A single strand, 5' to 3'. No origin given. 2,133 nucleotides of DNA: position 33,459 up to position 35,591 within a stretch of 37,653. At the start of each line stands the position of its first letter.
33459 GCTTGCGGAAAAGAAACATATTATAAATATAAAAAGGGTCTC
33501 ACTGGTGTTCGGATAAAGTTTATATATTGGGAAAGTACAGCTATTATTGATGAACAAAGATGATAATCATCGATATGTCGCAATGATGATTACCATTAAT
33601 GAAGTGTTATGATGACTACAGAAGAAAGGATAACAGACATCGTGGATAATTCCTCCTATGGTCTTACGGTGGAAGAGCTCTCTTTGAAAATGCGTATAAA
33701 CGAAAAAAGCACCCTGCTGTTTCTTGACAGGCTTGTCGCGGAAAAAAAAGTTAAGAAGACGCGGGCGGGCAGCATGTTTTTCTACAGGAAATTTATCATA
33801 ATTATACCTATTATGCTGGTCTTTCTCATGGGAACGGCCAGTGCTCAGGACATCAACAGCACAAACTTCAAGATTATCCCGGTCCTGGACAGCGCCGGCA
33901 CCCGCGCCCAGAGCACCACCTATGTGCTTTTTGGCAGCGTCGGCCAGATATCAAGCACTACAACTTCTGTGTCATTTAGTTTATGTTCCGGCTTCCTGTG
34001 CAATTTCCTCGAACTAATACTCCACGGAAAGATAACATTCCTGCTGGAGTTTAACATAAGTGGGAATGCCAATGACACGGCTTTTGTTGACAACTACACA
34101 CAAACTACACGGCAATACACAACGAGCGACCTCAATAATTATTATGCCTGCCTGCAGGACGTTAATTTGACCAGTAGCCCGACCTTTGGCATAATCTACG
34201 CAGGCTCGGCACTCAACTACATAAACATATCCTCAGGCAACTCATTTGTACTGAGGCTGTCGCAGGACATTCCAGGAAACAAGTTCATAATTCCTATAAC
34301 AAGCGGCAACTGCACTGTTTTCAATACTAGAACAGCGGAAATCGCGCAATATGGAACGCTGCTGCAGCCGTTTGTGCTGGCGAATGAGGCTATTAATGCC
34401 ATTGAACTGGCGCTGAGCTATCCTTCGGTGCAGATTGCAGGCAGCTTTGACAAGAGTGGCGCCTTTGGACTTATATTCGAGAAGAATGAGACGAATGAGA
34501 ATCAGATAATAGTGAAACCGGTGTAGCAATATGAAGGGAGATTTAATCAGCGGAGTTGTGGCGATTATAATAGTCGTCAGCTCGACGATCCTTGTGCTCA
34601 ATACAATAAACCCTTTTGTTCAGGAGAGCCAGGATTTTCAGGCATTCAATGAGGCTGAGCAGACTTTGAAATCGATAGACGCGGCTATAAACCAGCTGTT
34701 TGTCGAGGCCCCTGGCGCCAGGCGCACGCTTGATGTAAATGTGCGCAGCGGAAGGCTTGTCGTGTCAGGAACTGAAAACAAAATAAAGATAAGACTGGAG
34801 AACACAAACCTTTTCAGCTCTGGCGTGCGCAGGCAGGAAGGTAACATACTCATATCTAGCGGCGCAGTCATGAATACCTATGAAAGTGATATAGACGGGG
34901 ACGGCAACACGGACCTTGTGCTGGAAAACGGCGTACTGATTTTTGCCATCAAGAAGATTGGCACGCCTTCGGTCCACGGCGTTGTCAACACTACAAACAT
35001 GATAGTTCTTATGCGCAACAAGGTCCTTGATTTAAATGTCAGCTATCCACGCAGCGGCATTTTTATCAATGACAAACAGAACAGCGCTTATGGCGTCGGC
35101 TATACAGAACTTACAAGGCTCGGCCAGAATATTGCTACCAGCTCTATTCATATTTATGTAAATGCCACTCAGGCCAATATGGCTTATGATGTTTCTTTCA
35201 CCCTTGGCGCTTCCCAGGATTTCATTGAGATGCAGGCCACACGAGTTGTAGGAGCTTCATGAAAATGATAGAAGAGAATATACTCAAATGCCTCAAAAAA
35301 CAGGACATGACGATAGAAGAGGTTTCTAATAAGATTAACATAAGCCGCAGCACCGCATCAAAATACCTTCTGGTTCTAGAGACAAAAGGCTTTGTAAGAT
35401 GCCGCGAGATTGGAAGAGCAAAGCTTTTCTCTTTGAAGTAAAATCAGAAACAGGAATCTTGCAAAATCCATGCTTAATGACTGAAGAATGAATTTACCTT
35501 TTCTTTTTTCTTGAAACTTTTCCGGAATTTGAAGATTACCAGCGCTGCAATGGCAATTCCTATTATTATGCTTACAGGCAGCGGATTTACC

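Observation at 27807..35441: Rearranged, minimal archaellum-like type IV filament locus (FlaI, FlaH-like, split FlaJ, one archaellin/pilin-like gene, two wHTH genes)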

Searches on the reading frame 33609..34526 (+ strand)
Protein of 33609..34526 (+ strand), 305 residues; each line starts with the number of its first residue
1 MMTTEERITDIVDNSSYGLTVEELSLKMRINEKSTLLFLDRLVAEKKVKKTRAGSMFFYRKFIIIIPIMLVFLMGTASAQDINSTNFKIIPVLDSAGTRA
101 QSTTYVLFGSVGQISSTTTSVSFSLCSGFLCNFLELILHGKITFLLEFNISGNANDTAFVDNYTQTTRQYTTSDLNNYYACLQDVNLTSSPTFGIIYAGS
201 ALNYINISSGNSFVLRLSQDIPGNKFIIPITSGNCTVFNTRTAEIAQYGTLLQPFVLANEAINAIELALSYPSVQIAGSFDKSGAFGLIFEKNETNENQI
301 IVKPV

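Call 3: search_protein_families(library=pfam, proteins=[window:33609-34526:+], max_evalue=0.1)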
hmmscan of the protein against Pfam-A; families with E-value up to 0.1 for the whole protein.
window:33609-34526:+ (305 aa): 0 families

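Call 5: search_protein_families(library=ncbifam, proteins=[window:33609-34526:+], max_evalue=0.01)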
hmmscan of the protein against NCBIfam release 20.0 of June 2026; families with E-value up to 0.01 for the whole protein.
window:33609-34526:+ (305 aa): 0 families

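Call 33: find_homologous_proteins(query=window:33609-34523:+, max_evalue=0.001)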
Query window:33609-34523:+ (305 aa): 35 proteins with E <= 0.001 among 1667 candidates.
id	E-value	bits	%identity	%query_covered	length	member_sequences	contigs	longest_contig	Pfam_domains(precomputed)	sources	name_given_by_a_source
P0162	1.7e-190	649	99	100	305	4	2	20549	-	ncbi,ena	-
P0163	3.0e-174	596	90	99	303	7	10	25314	-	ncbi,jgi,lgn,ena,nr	ncbi:MAG TPA: hypothetical protein HA230_00040 [Candidatus Aenigmarchaeota archaeon]|nr:hypothetical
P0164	4.7e-174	595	90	100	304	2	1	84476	-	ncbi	ncbi:MAG: hypothetical protein WC613_00540 [Candidatus Aenigmatarchaeota archaeon]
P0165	7.8e-166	568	84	100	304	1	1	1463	-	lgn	-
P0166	1.1e-154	532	81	100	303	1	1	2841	-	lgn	-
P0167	7.1e-118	411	60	100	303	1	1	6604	-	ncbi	-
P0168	9.4e-111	388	59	98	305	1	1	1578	-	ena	-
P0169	4.4e-110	385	57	100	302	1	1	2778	-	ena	-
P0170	1.4e-107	377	57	100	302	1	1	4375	-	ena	-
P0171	2.0e-107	377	57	98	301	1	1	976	-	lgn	-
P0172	4.5e-107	375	58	98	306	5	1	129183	-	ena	-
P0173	2.3e-105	370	57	99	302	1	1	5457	-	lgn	-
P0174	1.8e-104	367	60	97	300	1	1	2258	-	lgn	-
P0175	4.1e-104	366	54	100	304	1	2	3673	-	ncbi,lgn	-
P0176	6.4e-104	365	57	98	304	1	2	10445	-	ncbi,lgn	-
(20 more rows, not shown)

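Call 57: predict_structure(alignment_id=A2)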
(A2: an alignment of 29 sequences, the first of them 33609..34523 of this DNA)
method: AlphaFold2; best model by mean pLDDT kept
length: 305 residues; sequences in the alignment: 29
mean_pLDDT: 54.8   pTM: 0.35
mean pLDDT of the five models: 54.8, 53.2, 52.8, 52.3, 50.4
residues with pLDDT >= 90: 0; 70-90: 72; 50-70: 113; < 50: 120
segments of 3 or more residues with pLDDT < 50: 72-144, 257-293, 297-305
pLDDT, mean of each block of 10 residues (from residue 1): 73 71 81 83 77 62 52 37 30 36 35 32 29 29 53 70 58 68 70 69 67 63 62 72 67 50 35 33 37 50 42
secondary structure, 60 per line:
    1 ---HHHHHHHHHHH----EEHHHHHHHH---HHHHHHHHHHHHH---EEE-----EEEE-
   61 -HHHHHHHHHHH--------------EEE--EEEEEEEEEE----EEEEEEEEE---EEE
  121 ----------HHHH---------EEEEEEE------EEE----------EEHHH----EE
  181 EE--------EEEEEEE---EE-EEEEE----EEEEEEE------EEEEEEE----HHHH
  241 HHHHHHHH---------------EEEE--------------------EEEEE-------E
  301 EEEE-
elements in order: H4-14 H21-28 H32-44 E48-50 E56-59 H62-72 E87-89 E92-101 E106-114 E118-120 H131-134 E144-150 E157-159 E179-182 E191-197 E204-208 E213-219 E226-232 H237-248 E264-267 E288-292 E300-304

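Call 76: fold_search(model_id=the predicted structure, library=pdb)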
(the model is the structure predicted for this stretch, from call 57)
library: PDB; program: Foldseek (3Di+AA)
matches with E <= 10: 1624; with E <= 0.001: 0
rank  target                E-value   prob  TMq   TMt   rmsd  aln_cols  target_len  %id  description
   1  8eju_B                6.8e-03  0.63  0.18  0.21  21.1       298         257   11  The crystal structure of Pseudomonas putida PcaR (released 2024-03-20)
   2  8ejv_B                8.6e-03  0.63  0.18  0.22  21.9       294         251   10  The crystal structure of Pseudomonas putida PcaR in complex with succinate (released 2024-03-20)
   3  5tjj_A                9.1e-03  0.69  0.18  0.22  22.3       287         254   10  Crystal structure of IcIR transcriptional regulator from Alicyclobacillus acidocaldarius (released 2016-10-26)
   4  1zar                  1.0e-02  1.00  0.19  0.21  14.5       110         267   17  Crystal Structure of A.fulgidus Rio2 Kinase Complexed With ADP and Manganese Ions (released 2005-06-21)
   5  5tjj_B                1.0e-02  0.72  0.18  0.22  19.9       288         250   10  Crystal structure of IcIR transcriptional regulator from Alicyclobacillus acidocaldarius (released 2016-10-26)
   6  2qww_H                1.3e-02  1.00  0.18  0.37   9.4        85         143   18  Crystal structure of multiple antibiotic-resistance repressor (MarR) (YP_013417.1) from Listeria monocytogenes 4b F236 (released 2007-08-21)
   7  2qww_F                1.4e-02  1.00  0.17  0.37   9.4        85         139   16  Crystal structure of multiple antibiotic-resistance repressor (MarR) (YP_013417.1) from Listeria monocytogenes 4b F236 (released 2007-08-21)
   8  7kk0                  1.5e-02  1.00  0.18  0.40   7.5        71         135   15  Crystal structure of the MarR family transcriptional regulator from Variovorax paradoxus bound to Catechol (released 2021-12-01)
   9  2ia2_C                1.5e-02  0.69  0.18  0.22  20.1       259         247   10  The crystal structure of a putative transcriptional regulator RHA06195 from Rhodococcus sp. RHA1 (released 2006-10-10)
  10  8eju_A                1.5e-02  0.51  0.17  0.21  21.3       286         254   11  The crystal structure of Pseudomonas putida PcaR (released 2024-03-20)
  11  2qww_E                1.6e-02  1.00  0.18  0.38   9.5        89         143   17  Crystal structure of multiple antibiotic-resistance repressor (MarR) (YP_013417.1) from Listeria monocytogenes 4b F236 (released 2007-08-21)
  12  8ejv_A                1.6e-02  0.51  0.17  0.21  21.1       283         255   11  The crystal structure of Pseudomonas putida PcaR in complex with succinate (released 2024-03-20)
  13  3k2z_B                1.7e-02  0.87  0.18  0.28  20.9       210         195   10  Crystal structure of a LexA protein from Thermotoga maritima (released 2010-10-06)
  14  4zzl_B                1.9e-02  1.00  0.18  0.39   8.5        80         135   12  MexR R21W derepressor mutant causing multidrug resistance in P. aeruginosa by mexAB-oprM efflux pump expression (released 2016-07-27)
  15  1mkm_A                2.0e-02  1.00  0.18  0.23   9.4        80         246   14  CRYSTAL STRUCTURE OF THE THERMOTOGA MARITIMA ICLR (released 2002-09-11)
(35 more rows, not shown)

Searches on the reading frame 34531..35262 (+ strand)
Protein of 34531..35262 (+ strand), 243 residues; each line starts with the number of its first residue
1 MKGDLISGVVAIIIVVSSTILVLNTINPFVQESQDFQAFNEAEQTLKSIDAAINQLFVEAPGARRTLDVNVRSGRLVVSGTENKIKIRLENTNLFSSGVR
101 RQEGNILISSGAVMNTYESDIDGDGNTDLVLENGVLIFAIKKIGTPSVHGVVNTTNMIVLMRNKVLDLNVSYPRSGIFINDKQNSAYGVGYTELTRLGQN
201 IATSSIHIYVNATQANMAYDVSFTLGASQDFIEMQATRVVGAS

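Call 3: search_protein_families(library=pfam, proteins=[window:34531-35262:+], max_evalue=0.1)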
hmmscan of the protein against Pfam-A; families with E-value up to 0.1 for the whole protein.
window:34531-35262:+ (243 aa): 1 family
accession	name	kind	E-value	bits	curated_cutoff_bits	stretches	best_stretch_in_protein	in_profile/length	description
PF23960.2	DUF7289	-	0.00099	19.1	27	1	12-142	13-147/238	Family of unknown function (DUF7289)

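Call 5: search_protein_families(library=ncbifam, proteins=[window:34531-35262:+], max_evalue=0.01)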
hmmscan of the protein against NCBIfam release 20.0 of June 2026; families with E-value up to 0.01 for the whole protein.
window:34531-35262:+ (243 aa): 0 families

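Call 30: find_homologous_proteins(query=window:34531-35259:+, max_evalue=0.001)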
Query window:34531-35259:+ (243 aa): 41 proteins with E <= 0.001 among 812 candidates.
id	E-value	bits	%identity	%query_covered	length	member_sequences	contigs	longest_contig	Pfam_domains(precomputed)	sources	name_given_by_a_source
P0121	6.2e-134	462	90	100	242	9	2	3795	-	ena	-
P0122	7.6e-103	361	94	76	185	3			-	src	-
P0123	1.4e-99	350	67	100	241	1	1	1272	-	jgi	jgi:hypothetical protein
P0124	2.9e-98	346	64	99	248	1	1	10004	PF23960.3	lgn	-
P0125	3.6e-98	346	66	99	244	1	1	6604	-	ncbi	-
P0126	6.0e-96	338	64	99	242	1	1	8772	-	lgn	-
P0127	7.5e-96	338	61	99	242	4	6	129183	-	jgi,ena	-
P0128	9.7e-95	334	62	100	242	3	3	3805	-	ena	-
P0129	1.3e-94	334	62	100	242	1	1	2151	PF23960.3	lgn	-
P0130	2.7e-94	333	63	100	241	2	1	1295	-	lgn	-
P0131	5.6e-93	329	63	100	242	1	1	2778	-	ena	-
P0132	3.5e-92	326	60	99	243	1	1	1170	-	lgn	-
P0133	3.9e-92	326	62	99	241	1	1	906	-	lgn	-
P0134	8.6e-92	325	61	99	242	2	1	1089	-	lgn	-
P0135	1.6e-90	321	61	99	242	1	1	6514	-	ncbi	-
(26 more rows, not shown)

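Call 44: predict_structure(alignment_id=A1)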
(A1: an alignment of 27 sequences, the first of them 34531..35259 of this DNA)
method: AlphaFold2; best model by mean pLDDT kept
length: 243 residues; sequences in the alignment: 27
mean_pLDDT: 66.8   pTM: 0.55
mean pLDDT of the five models: 66.8, 66.0, 65.3, 64.9, 64.6
residues with pLDDT >= 90: 72; 70-90: 57; 50-70: 12; < 50: 102
segments of 3 or more residues with pLDDT < 50: 1-43, 52-57, 59-96, 98-103, 105-109
pLDDT, mean of each block of 10 residues (from residue 1): 32 30 29 42 49 44 37 43 45 48 44 85 91 91 94 91 84 84 90 90 92 91 88 90 68
secondary structure, 60 per line:
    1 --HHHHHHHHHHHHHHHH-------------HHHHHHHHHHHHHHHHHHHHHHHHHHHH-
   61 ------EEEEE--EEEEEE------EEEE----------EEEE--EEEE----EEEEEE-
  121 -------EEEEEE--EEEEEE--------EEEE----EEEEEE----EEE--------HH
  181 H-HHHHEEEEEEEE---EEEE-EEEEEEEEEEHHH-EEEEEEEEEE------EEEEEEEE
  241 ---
elements in order: H3-18 H32-59 E67-71 E74-79 E86-89 E100-103 E106-109 E114-119 E128-133 E136-141 E150-153 E158-163 E168-170 H183-186 E187-194 E198-201 E203-212 E217-226 E233-240

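Call 49: fold_search(model_id=the predicted structure, library=pdb)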
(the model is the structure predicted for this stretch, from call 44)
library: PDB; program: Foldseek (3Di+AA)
matches with E <= 10: 339; with E <= 0.001: 0
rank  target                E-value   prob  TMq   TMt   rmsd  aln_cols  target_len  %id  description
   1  7ufr_A                4.2e-02  0.98  0.33  0.09  12.3       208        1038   12  Cryo-EM Structure of Bl_Man38A at 2.7 A (released 2022-11-16)
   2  8gm3_A                1.4e-01  0.10  0.13  0.14  17.9       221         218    8  Vibrio harveyi Holo HphA (released 2024-03-27)
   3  9nwi_Y                1.4e-01  0.09  0.12  0.07  18.2       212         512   10  Pseudomonas phage Pa223 tail (C6 symmetry) (released 2025-08-06)
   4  6x04_K                2.2e-01  0.20  0.19  0.15  16.7       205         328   10  Nup133 (aa55-481) from S. cerevisiae bound by VHH-SAN5 (released 2020-12-09)
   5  7ufs_A                2.6e-01  0.77  0.32  0.09  16.8       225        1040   16  Cryo-EM Structure of Bl_Man38B at 3.4 A (released 2022-11-16)
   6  4nf9_B                2.7e-01  0.09  0.12  0.14  22.2       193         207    9  Structure of the Knl1/Nsl1 complex (released 2014-03-19)
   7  4fhn_B                2.9e-01  0.08  0.13  0.05  20.1       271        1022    5  Nup37-Nup120 full-length complex from Schizosaccharomyces pombe (released 2012-09-26)
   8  8j07_i8               3.0e-01  0.18  0.16  0.04  18.0       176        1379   11  96nm repeat of human respiratory doublet microtubule and associated axonemal complexes (released 2023-07-26)
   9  3kyh_A                3.2e-01  0.06  0.12  0.11  19.3       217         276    8  Saccharomyces cerevisiae Cet1-Ceg1 capping apparatus (released 2010-02-16)
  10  1utc_B                3.7e-01  0.06  0.13  0.11  16.5       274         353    8  Clathrin terminal domain complexed with TLPWDLWTT (released 2004-02-25)
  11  3al8_B                4.1e-01  0.10  0.16  0.10  18.2       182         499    6  Plexin A2 / Semaphorin 6A complex (released 2010-10-06)
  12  3vu4_A                4.3e-01  0.09  0.15  0.13  18.3       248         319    7  Crystal structure of Kluyvelomyces marxianus Hsv2 (released 2012-07-04)
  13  6zb4_A                4.6e-01  0.13  0.13  0.04  13.8       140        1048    7  SARS CoV-2 Spike protein, Closed conformation, C1 symmetry (released 2020-09-30)
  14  5a59_A                4.8e-01  0.77  0.29  0.08   5.0       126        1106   10  The structure of GH101 E796Q mutant from Streptococcus pneumoniae TIGR4 in complex with T-antigen (released 2015-09-02)
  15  6x05_A                4.8e-01  0.16  0.19  0.14  16.0       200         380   10  Nup133 (aa55-481) from S. cerevisiae bound by VHH-SAN4 (released 2020-12-09)
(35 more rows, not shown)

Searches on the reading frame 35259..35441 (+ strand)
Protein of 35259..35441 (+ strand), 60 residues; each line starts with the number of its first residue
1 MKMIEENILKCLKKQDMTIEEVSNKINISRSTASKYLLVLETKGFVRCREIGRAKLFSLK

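Call 3: search_protein_families(library=pfam, proteins=[window:35259-35441:+], max_evalue=0.1)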
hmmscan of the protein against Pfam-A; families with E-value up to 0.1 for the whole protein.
window:35259-35441:+ (60 aa): 46 families (the best 25 are shown)
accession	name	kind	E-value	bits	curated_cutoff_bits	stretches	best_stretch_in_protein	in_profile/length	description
PF09339.16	HTH_IclR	-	3.1e-07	30.5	22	1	8-47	8-49/52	IclR helix-turn-helix domain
PF01978.25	TrmB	-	3.9e-07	30.3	25.6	1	12-56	18-61/68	Sugar-specific transcriptional regulator TrmB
PF13412.12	HTH_24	-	4.3e-07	29.8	21.9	1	5-47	5-48/48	Winged helix-turn-helix DNA-binding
PF01022.26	HTH_5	-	2.9e-06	27.5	22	1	8-47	7-46/47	Bacterial regulatory protein, arsR family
PF08279.18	HTH_11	-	1.1e-05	25.6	25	1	6-45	3-44/55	HTH domain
PF21248.3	SoFic-like_C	-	2.2e-05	25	27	1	18-57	32-71/76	Protein adenylyltransferase SoFic-like, C-terminal domain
PF01381.28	HTH_3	-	5.6e-05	23.5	23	1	10-36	3-29/55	Helix-turn-helix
PF01047.28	MarR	-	0.00042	20.6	24.6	1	8-47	8-48/59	MarR family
PF04545.22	Sigma70_r4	-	0.00068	19.5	24.1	1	5-35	9-39/50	Sigma-70, region 4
PF14947.12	HTH_45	-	0.0023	18.4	25.5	1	5-47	8-50/77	Winged helix-turn-helix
PF13518.12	HTH_28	-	0.0028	18.1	25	1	7-37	4-33/52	Helix-turn-helix domain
PF08220.18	HTH_DeoR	-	0.0032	17.6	21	1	6-55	3-52/57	DeoR-like helix-turn-helix domain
PF12802.13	MarR_2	-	0.0039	17.7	27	1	16-47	18-51/61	MarR family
PF11427.14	HTH_Tnp_Tc3_1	-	0.0039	17.5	21.1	1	5-37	9-41/50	Tc3 transposase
PF13443.12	HTH_26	-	0.0056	17.3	22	1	7-37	1-31/63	Cro/C1-type HTH DNA-binding domain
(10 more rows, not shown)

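Call 5: search_protein_families(library=ncbifam, proteins=[window:35259-35441:+], max_evalue=0.01)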
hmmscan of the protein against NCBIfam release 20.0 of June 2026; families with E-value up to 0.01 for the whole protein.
window:35259-35441:+ (60 aa): 17 families
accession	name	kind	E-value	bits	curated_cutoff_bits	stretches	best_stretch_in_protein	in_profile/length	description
NF033788.1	HTH_metalloreg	subfamily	1.3e-07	31.3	55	1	7-59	15-68/77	metalloregulator ArsR/SmtB family transcription factor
NF033789.1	repress_SdpR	subfamily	5.4e-07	29.4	100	1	7-59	12-64/79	autorepressor SdpR family transcription factor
NF053606.1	Sta1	subfamily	4.1e-06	26.8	80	1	7-47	24-65/100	Sta1 family transcriptional regulator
TIGR01884.1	cas_HTH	subfamily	5.6e-06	25.9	60.2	1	6-59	145-198/202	CRISPR-associated CARF protein Csa3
NF053755.1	MsvR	equivalog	1.7e-05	24.6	220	1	5-59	15-72/236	transcriptional factor MsvR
NF053610.1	Sso10a_fam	subfamily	0.00019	21.4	60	1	7-49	9-50/64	Sso10a family chromatin protein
NF040939.2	trans_reg_lrs14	equivalog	0.00022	21.2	90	1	7-47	25-67/103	Lrs14 family HTH-type transcriptional regulator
TIGR02431.1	pcaR_pcaU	subfamily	0.00023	20.6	284.75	1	13-47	21-55/248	beta-ketoadipate pathway transcriptional regulators, PcaR/PcaU/PobR family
NF049902.1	FTL_1293_fam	exception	0.0014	18.8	170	1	4-50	11-56/150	FTL_1293 family small RNA FtrC-regulated protein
TIGR02937.1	sigma70-ECF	superfamily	0.0016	18.1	42.9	1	5-38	122-155/165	sigma-70 family RNA polymerase sigma factor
NF053881.1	TransRegDeoRBac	equivalog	0.0028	16.9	420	1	13-48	17-52/311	DNA-binding transcriptional repressor DeoR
NF053660.1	ORF80_fam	equivalog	0.0032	17.3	95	1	5-47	4-47/70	ORF80 family leucine zipper DNA-binding protein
NF045644.1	TransRegBhcR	equivalog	0.0042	16.4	350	1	8-49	31-73/267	HTH-type transcriptional regulator BhcR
NF011671.1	PRK15090.1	equivalog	0.0054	16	275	1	8-47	19-59/256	DNA-binding transcriptional regulator KdgR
NF003210.0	PRK04172.1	equivalog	0.0061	15.4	350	1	4-50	7-54/496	phenylalanine--tRNA ligase subunit alpha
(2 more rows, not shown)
